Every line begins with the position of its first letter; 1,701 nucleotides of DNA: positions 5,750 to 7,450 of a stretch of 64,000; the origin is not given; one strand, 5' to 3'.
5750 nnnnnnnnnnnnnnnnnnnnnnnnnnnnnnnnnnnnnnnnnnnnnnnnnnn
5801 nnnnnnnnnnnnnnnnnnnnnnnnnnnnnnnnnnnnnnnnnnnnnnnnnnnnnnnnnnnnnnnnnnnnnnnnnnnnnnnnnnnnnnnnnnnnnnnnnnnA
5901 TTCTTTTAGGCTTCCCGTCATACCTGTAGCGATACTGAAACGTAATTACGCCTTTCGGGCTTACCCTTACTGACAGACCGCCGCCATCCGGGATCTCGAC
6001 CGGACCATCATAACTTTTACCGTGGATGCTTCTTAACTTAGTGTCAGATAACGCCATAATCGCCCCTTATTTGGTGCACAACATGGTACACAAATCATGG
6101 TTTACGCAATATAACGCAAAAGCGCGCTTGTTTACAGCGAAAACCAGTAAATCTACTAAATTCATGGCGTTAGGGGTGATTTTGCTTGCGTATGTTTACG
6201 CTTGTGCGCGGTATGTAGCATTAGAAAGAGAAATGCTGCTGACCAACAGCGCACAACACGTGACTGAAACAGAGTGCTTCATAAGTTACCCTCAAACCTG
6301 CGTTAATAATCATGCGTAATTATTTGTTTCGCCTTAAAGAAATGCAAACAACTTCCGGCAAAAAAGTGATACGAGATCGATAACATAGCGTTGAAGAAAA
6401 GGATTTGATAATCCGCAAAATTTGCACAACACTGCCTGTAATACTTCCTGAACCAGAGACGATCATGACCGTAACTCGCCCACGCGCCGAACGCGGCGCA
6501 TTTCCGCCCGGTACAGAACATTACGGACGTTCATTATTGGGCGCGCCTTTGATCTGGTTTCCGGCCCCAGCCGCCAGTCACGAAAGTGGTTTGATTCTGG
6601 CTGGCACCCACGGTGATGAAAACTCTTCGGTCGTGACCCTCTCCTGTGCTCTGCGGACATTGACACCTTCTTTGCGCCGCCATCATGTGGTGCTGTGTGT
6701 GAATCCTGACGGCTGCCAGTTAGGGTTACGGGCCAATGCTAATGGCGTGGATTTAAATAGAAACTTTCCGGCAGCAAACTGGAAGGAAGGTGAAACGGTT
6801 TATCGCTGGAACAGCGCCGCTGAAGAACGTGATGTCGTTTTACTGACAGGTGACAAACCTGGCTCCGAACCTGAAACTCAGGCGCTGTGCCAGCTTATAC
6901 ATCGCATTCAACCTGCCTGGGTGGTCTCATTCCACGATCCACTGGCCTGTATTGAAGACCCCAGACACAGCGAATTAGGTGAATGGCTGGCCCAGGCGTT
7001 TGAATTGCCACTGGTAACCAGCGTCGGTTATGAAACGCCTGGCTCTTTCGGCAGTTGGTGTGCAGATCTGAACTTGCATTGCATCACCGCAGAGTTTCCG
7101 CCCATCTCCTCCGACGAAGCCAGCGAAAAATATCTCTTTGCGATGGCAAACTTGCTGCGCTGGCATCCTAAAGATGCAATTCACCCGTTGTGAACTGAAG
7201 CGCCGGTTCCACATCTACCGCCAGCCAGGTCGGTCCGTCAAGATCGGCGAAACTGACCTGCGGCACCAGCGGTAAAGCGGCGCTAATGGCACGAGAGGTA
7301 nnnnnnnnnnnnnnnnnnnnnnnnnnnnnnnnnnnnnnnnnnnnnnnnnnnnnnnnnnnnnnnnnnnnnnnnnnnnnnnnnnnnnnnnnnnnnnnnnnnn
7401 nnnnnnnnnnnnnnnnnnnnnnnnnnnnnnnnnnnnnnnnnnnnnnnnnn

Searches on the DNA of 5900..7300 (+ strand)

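Call 81: search_dna_similar(query=window:5900-7300:+, collection=ecoli_genomes, mode=near, max_rows=8)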
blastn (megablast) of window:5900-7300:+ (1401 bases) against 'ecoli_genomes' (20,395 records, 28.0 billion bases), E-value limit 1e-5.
Records with a match: 5418; places in all: 10667; records where one place covers at least 80% of the query: 0.
Genomes with a match: 5418 of 5426; with a place that covers at least 80% of the query: 0. Places per genome that has any: lowest 1, median 2, highest 4. On chromosomes: 10655 places; on plasmids: 12.
Best place of each record, by identity: >=99% 4; 95-99% 5402; 90-95% 12.
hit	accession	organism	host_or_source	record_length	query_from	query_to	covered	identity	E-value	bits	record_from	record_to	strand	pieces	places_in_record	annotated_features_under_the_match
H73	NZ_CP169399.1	Escherichia coli strain MFDS1022581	Animal source foods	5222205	315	1401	78%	99.7%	0e+0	1991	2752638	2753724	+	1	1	mpaA: murein tripeptide amidase MpaA | ycjG: L-Ala-D/L-Glu epimerase | mppA: murein tripeptide ABC transporter substrate-binding protein MppA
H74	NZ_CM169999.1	Escherichia coli strain N96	Tibetan Pig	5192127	315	1401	78%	99.5%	0e+0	1980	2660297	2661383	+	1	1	mpaA: murein tripeptide amidase MpaA | ycjG: L-Ala-D/L-Glu epimerase | mppA: murein tripeptide ABC transporter substrate-binding protein MppA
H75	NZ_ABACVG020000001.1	Escherichia coli strain 2020CK-00188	Homo sapiens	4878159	318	1401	77%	99.1%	0e+0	1947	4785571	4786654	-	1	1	mpaA: murein tripeptide amidase MpaA | ycjG: L-Ala-D/L-Glu epimerase | mppA: murein tripeptide ABC transporter substrate-binding protein MppA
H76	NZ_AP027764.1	Escherichia coli strain 2017-02-2CC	Homo sapiens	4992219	315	1401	78%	98.6%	0e+0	1925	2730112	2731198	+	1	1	mpaA: murein tripeptide amidase MpaA | ycjG: L-Ala-D/L-Glu epimerase | mppA: murein tripeptide ABC transporter substrate-binding protein MppA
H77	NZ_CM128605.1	Escherichia coli strain E200086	Homo sapiens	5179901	315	1401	78%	98.5%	0e+0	1919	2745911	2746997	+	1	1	mpaA: murein tripeptide amidase MpaA | ycjG: L-Ala-D/L-Glu epimerase | mppA: murein tripeptide ABC transporter substrate-binding protein MppA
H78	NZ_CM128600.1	Escherichia coli strain E400634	Homo sapiens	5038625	315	1401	78%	98.5%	0e+0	1919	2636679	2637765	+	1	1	mpaA: murein tripeptide amidase MpaA | ycjG: L-Ala-D/L-Glu epimerase | mppA: murein tripeptide ABC transporter substrate-binding protein MppA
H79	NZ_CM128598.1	Escherichia coli strain E600003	Homo sapiens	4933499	315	1401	78%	98.5%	0e+0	1919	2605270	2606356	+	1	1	mpaA: murein tripeptide amidase MpaA | ycjG: L-Ala-D/L-Glu epimerase | mppA: murein tripeptide ABC transporter substrate-binding protein MppA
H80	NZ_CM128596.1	Escherichia coli strain 100117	Homo sapiens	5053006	315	1401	78%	98.5%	0e+0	1919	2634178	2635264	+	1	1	mpaA: murein tripeptide amidase MpaA | ycjG: L-Ala-D/L-Glu epimerase | mppA: murein tripeptide ABC transporter substrate-binding protein MppA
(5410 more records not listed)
